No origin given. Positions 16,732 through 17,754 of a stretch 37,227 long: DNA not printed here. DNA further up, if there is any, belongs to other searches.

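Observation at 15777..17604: ADP-ribosylglycohydrolase translationally coupled to a methionine aminopeptidase within the tRNA-rich region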

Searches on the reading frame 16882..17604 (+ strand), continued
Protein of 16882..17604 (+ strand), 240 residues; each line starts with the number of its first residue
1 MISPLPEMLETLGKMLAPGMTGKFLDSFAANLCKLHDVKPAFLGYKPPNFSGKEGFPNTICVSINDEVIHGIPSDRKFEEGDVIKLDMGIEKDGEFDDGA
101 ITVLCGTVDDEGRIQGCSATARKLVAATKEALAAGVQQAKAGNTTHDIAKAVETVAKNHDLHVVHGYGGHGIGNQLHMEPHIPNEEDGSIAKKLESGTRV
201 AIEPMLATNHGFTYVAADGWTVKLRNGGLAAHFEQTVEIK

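Call 71: find_encoding_contigs(protein=P0134, flank=8000, max_places=1)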
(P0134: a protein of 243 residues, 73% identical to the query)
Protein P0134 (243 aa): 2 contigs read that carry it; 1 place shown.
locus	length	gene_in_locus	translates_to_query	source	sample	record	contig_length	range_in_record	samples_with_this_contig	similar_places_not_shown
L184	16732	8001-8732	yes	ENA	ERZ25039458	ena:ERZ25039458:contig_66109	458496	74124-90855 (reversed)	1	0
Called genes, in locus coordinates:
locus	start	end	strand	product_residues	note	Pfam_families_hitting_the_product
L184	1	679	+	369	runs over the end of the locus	-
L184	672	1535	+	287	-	-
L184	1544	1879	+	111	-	-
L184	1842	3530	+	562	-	-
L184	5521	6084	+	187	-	-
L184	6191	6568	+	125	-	-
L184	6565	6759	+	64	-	-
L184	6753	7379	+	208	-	-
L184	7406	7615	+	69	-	-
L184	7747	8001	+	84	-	-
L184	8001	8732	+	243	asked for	PF00557:Peptidase_M24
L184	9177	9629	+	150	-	-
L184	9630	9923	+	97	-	-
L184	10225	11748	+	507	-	-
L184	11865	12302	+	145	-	-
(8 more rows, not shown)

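Call 78: fold_search(model_id=the predicted structure, library=viral)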
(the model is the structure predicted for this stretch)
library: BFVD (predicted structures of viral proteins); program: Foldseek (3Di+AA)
matches with E <= 10: 253; with E <= 0.001: 3
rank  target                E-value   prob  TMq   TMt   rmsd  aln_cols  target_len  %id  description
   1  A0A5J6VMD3            1.6e-12  1.00  0.74  0.55   6.1       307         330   16  Metallopeptidase family M24 [Megaviridae environmental sample]
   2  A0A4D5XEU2            4.4e-12  1.00  0.77  0.51   6.6       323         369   17  Metallopeptidase family M24 [Mimivirus LCMiAC02]
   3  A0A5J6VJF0            1.8e-07  1.00  0.66  0.23   4.6       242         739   14  Pyridoxal-phosphate dependent enzyme [Megaviridae environmental sample]
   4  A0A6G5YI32            2.1e-01  0.04  0.13  0.13  17.1       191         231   12  (no name in the UniProt tables at hand)
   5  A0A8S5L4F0            2.5e-01  0.02  0.11  0.08  23.7       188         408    7  Maturation protein [ssRNA phage SRR6960799_8]
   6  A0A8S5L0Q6            2.8e-01  0.02  0.09  0.06  26.4       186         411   10  Maturation protein [ssRNA phage SRR6960797_3]
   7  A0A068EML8            2.8e-01  0.02  0.09  0.06  25.2       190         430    7  Maturation/attachment protein [Marine phage EC]
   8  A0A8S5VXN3            3.2e-01  0.02  0.10  0.12  17.4       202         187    8  Uncharacterized protein [Ackermannviridae sp.]
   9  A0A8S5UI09            3.8e-01  0.12  0.15  0.30  18.5       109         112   12  Uncharacterized protein [Myoviridae sp. ctu2j3]
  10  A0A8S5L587            3.8e-01  0.02  0.10  0.06  24.0       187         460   10  Maturation protein (Fragment) [ssRNA phage SRR5466365_3]
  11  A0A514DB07            5.1e-01  0.01  0.09  0.06  25.8       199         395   14  Maturation [Leviviridae sp.]
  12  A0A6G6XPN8            5.5e-01  0.01  0.11  0.06  19.9       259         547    6  (no name in the UniProt tables at hand)
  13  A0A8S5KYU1            5.8e-01  0.01  0.09  0.06  25.5       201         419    9  Maturation protein [ssRNA phage Gephyllon.4_5]
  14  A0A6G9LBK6            6.5e-01  0.02  0.13  0.12  19.0       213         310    9  (no name in the UniProt tables at hand)
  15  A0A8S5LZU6            7.3e-01  0.02  0.12  0.20  18.4       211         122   10  Phage protein [Siphoviridae sp. ctuvC1]
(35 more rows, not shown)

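Call 79: get_annotated_region(hit=H20, flank=4000)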
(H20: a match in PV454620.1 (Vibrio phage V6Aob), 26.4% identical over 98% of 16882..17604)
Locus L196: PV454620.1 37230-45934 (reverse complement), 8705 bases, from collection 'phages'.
description: Vibrio phage V6Aob, complete genome.
organism: Vibrio phage V6Aob (NCBI taxid 3415737)
taxonomy: Viruses
host: Vibrio harveyi; source: surface seawater; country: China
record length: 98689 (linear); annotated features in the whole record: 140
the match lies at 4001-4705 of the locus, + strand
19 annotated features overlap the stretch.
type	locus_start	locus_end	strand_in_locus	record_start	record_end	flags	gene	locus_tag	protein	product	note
CDS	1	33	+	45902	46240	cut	V6000063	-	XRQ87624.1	hypothetical protein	-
CDS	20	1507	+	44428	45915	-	V6000062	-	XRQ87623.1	DNA ligase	-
CDS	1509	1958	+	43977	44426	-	V6000061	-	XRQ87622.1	hypothetical protein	-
CDS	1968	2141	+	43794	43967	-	V6000060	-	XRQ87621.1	hypothetical protein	-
CDS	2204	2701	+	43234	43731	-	V6000059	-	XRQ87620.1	hypothetical protein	-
CDS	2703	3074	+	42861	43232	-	V6000058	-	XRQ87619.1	hypothetical protein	-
CDS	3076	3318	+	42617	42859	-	V6000057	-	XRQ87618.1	hypothetical protein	-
CDS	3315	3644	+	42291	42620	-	V6000056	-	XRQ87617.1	hypothetical protein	-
CDS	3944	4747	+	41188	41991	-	V6000055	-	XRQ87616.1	type I methionyl aminopeptidase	-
CDS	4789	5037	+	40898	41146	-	V6000054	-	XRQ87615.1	hypothetical protein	-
CDS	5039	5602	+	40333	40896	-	V6000053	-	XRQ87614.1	hypothetical protein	-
CDS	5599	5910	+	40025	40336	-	V6000052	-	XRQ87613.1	hypothetical protein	-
CDS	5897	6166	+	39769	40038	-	V6000051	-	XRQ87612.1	hypothetical protein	-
CDS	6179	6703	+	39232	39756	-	V6000050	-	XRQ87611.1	hypothetical protein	-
CDS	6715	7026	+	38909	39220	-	V6000049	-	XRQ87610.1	TMhelix containing protein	-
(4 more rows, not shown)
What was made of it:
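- Closest known: Annotated MetAP of cultured Vibrio phage V6Aob. Same: It is a type I methionyl aminopeptidase gene in a bona fide phage genome (call 79).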
